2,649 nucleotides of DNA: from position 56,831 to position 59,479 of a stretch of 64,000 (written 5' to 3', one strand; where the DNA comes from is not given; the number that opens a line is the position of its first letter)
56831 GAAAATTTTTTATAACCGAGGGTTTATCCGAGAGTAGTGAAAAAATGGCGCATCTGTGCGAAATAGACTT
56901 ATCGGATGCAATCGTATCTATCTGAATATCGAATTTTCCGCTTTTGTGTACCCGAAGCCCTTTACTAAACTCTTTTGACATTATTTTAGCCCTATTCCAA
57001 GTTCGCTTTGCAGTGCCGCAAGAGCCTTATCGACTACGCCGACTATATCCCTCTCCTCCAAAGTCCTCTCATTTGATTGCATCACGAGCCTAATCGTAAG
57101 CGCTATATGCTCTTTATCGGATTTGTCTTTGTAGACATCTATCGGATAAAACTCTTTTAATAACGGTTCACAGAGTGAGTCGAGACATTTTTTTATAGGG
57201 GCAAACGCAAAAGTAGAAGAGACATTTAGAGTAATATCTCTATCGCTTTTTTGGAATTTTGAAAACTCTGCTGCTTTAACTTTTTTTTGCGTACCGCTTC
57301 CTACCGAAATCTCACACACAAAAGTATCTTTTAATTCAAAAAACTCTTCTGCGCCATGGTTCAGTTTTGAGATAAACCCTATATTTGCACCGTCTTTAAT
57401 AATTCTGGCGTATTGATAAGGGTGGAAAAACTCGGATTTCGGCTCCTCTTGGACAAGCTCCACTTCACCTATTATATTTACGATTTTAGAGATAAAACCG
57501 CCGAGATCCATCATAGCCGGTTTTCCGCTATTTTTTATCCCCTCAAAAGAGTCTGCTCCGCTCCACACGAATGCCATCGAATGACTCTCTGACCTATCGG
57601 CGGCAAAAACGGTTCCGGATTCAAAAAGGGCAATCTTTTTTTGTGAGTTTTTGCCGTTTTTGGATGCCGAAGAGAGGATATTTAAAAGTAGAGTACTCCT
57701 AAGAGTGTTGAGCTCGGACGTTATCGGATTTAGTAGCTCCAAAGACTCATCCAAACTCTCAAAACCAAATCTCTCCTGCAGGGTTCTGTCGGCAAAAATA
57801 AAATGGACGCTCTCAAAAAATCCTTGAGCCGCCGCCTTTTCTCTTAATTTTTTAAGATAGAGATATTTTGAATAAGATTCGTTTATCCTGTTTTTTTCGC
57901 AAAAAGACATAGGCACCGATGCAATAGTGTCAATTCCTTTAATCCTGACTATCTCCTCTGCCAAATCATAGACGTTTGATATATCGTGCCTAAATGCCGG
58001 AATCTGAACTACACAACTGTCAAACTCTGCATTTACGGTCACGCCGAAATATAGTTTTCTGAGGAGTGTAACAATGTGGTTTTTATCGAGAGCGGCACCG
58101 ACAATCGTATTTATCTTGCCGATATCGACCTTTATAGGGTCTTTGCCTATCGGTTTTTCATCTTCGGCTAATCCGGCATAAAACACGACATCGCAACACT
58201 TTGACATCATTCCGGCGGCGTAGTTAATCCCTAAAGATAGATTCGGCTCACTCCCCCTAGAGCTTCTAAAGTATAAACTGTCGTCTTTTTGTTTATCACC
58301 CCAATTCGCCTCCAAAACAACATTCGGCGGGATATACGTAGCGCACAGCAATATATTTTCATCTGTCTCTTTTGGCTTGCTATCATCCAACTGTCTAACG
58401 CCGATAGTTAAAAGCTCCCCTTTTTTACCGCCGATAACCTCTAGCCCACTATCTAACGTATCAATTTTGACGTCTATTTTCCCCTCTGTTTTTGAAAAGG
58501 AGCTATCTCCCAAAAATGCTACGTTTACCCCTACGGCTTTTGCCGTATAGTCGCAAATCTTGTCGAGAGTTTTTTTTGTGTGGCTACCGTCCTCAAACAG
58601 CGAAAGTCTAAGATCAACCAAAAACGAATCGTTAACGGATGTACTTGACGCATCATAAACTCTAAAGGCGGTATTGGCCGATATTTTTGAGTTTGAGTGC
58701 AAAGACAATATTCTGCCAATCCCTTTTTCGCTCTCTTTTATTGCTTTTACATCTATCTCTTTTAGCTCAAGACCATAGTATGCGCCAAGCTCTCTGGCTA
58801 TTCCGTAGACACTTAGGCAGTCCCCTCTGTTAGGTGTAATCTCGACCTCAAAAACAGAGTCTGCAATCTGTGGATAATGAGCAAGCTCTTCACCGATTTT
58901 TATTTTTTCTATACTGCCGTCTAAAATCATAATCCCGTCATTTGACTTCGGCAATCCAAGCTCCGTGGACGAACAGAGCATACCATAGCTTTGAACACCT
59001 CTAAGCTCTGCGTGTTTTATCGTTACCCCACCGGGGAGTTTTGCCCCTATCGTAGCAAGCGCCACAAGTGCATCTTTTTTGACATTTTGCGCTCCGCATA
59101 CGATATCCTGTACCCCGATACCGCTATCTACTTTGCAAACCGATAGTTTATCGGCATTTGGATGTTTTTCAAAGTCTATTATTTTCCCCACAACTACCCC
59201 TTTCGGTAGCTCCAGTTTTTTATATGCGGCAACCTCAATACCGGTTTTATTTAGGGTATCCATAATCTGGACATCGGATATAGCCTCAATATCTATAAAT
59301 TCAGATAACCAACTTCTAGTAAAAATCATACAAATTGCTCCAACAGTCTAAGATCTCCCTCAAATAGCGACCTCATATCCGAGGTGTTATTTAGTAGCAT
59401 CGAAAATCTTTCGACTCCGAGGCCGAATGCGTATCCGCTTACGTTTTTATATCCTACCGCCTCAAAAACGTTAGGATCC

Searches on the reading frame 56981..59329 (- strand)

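Call 42: search_protein_families(library=pfam, proteins=[window:56981-59329:-], max_evalue=0.00001)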
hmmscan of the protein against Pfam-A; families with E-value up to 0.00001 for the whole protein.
window:56981-59329:- (782 aa): 4 families
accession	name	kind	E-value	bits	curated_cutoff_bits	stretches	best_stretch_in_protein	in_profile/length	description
PF17759.6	tRNA_synthFbeta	-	1.1e-29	103.8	22.4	1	488-675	18-213/214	Phenylalanyl tRNA synthetase beta chain CLM domain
PF01588.26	tRNA_bind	-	8.5e-20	71.1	27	1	45-141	1-92/96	Putative tRNA binding domain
PF03147.19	FDX-ACB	-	1.8e-18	67.2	31.1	1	690-781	1-93/94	Ferredoxin-fold anticodon binding domain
PF03484.21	B5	-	6.6e-15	55.5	28.6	1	399-465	1-66/67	tRNA synthetase B5 domain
